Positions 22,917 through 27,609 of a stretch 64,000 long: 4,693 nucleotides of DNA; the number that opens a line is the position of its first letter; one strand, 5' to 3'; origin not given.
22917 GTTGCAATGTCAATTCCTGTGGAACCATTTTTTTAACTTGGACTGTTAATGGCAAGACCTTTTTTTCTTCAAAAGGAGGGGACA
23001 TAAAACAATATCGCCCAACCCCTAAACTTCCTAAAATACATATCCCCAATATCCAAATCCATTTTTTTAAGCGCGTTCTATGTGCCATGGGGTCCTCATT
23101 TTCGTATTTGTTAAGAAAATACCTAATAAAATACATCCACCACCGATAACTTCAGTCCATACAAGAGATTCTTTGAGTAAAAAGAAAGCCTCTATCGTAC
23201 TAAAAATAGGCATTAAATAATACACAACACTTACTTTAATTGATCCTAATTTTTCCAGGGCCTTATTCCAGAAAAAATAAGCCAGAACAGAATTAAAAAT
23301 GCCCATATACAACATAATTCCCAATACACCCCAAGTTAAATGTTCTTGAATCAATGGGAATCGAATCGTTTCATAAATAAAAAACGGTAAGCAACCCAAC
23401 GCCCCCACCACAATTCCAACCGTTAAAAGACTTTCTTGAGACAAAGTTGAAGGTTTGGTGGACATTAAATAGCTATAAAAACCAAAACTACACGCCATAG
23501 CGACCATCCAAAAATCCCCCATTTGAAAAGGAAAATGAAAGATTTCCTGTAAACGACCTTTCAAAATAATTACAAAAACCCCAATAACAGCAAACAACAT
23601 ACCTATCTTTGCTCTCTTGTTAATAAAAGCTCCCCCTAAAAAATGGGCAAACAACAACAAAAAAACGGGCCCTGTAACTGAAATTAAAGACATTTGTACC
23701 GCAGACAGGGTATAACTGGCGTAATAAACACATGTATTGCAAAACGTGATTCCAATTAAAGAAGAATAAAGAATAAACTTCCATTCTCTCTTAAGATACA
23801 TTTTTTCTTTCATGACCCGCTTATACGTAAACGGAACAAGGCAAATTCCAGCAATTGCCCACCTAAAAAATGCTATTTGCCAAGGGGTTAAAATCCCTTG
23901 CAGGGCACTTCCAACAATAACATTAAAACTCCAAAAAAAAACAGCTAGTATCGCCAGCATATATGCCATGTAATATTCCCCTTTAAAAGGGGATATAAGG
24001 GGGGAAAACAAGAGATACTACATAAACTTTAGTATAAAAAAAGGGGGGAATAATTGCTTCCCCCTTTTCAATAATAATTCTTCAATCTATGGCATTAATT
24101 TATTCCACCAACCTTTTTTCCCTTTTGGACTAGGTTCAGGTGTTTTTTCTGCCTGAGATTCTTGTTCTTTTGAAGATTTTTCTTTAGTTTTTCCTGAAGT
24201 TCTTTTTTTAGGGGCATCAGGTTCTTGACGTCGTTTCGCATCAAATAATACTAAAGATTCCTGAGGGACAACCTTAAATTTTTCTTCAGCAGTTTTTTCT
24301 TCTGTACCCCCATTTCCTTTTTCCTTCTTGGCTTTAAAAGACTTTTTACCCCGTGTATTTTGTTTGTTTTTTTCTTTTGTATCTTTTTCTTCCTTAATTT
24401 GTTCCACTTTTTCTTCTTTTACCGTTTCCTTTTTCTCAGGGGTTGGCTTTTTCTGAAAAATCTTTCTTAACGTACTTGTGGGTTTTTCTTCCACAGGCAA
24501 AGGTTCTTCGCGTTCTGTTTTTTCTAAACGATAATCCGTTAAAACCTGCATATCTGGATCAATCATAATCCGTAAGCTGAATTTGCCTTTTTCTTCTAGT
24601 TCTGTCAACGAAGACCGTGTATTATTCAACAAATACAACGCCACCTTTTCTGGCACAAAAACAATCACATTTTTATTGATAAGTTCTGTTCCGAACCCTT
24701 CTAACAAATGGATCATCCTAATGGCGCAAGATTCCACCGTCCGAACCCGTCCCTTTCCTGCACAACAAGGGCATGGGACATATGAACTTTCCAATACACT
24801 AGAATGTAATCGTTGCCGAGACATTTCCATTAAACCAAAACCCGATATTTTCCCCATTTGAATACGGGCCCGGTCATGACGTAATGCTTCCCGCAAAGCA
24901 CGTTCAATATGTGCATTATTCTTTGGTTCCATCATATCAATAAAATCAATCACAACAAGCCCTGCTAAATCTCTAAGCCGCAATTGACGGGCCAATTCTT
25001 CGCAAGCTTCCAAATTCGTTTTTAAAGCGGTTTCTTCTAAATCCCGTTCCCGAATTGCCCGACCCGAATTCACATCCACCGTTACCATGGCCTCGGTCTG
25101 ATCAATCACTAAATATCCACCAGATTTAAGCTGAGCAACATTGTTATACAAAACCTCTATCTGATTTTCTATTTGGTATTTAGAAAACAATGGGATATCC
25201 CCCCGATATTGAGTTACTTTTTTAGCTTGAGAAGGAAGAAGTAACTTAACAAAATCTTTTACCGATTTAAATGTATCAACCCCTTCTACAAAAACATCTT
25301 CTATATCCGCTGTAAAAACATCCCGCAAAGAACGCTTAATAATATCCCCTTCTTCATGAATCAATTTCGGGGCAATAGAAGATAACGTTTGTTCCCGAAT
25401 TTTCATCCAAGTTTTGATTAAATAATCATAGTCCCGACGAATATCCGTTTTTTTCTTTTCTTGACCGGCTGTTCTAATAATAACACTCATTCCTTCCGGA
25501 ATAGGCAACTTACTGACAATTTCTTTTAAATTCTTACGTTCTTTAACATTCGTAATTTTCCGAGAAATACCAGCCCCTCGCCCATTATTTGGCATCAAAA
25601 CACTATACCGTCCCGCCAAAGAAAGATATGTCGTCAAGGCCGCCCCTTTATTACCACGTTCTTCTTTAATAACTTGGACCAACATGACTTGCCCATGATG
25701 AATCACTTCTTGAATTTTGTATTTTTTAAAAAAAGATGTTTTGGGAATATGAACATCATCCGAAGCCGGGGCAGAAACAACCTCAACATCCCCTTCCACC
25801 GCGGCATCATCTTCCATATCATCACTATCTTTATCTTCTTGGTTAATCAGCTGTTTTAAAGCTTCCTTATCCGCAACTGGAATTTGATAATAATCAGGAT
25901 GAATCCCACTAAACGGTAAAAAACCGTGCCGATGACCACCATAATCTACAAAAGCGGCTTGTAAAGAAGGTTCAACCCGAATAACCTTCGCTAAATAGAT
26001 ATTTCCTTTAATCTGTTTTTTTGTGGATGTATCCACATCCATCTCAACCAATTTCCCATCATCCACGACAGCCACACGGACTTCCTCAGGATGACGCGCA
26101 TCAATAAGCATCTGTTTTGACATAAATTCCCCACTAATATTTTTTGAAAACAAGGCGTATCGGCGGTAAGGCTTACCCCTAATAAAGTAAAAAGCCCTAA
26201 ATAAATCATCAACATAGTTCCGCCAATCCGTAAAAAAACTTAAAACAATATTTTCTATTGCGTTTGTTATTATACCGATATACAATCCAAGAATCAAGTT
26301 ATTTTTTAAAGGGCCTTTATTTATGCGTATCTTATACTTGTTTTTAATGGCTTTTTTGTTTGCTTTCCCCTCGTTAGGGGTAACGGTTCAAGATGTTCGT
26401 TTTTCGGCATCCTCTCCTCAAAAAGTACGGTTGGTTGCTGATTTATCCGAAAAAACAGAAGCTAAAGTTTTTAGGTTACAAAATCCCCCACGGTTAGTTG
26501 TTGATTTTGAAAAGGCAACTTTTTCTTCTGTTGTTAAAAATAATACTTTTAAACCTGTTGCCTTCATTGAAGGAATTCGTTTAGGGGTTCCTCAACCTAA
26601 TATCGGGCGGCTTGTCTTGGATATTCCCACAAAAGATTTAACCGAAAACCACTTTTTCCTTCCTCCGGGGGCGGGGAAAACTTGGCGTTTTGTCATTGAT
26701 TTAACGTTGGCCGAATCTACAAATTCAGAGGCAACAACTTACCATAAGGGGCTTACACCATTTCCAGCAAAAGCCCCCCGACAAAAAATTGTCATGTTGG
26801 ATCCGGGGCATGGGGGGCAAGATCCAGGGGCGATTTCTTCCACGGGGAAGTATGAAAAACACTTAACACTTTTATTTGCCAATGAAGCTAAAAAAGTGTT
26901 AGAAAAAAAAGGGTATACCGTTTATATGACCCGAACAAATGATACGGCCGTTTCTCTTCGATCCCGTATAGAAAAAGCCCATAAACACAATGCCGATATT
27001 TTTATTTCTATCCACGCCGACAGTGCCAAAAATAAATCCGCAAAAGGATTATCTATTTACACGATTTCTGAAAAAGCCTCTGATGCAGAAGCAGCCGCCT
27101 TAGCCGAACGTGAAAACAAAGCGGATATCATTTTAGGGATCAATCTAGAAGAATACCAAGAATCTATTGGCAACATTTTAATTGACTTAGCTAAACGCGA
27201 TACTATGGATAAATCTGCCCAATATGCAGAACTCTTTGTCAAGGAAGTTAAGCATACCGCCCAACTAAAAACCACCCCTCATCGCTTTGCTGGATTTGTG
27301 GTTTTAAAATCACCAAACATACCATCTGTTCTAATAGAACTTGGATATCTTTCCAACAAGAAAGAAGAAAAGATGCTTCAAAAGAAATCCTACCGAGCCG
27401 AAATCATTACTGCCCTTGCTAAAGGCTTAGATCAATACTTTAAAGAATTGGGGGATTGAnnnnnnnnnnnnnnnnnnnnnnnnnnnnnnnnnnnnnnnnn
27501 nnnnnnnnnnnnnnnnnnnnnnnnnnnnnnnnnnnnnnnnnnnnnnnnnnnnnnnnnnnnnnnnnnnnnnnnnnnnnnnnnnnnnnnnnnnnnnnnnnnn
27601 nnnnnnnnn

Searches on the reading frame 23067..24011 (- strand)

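Call 77: search_protein_families(library=pfam, proteins=[window:23067-24011:-], max_evalue=0.00001)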
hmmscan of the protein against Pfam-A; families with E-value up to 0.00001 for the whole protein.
window:23067-24011:- (314 aa): 1 family
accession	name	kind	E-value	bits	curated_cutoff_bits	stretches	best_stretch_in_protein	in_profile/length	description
PF00892.27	EamA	-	6.9e-44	149.8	28.2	2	164-302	2-134/135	EamA-like transporter family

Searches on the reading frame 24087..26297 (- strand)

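Call 77: search_protein_families(library=pfam, proteins=[window:24087-26297:-], max_evalue=0.00001)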
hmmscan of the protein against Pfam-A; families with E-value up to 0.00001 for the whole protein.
window:24087-26297:- (736 aa): 3 families
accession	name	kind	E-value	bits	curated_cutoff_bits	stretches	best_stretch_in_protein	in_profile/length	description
PF10150.14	RNase_E_G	-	1.3e-97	326.9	25.5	1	226-496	1-269/270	Ribonuclease E/G family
PF20833.2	RNase_E_G_Thio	-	3.3e-18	66.1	26.8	1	508-591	1-83/86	RNase E/G, Thioredoxin-like domain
PF00575.29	S1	-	4.7e-06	27.3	22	0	95-221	2-71/74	S1 RNA binding domain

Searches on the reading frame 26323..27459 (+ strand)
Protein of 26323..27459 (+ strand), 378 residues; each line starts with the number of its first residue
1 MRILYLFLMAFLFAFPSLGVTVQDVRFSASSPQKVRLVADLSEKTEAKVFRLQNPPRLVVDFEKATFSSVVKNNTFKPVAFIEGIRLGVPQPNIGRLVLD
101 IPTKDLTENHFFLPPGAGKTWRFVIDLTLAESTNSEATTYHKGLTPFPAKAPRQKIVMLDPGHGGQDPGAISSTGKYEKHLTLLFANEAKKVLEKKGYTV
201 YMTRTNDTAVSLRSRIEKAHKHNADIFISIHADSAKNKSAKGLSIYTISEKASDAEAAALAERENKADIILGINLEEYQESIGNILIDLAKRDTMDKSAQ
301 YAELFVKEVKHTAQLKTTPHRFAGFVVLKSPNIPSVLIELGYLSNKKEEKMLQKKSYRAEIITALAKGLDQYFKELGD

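Call 77: search_protein_families(library=pfam, proteins=[window:26323-27459:+], max_evalue=0.00001)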
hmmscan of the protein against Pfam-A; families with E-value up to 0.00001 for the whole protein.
window:26323-27459:+ (378 aa): 2 families
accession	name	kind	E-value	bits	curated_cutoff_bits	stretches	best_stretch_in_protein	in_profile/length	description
PF01520.23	Amidase_3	-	1.5e-51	175.3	27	1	157-370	1-173/174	N-acetylmuramoyl-L-alanine amidase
PF11741.13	AMIN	-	1.6e-09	38.2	20.5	1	24-100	1-77/101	AMIN domain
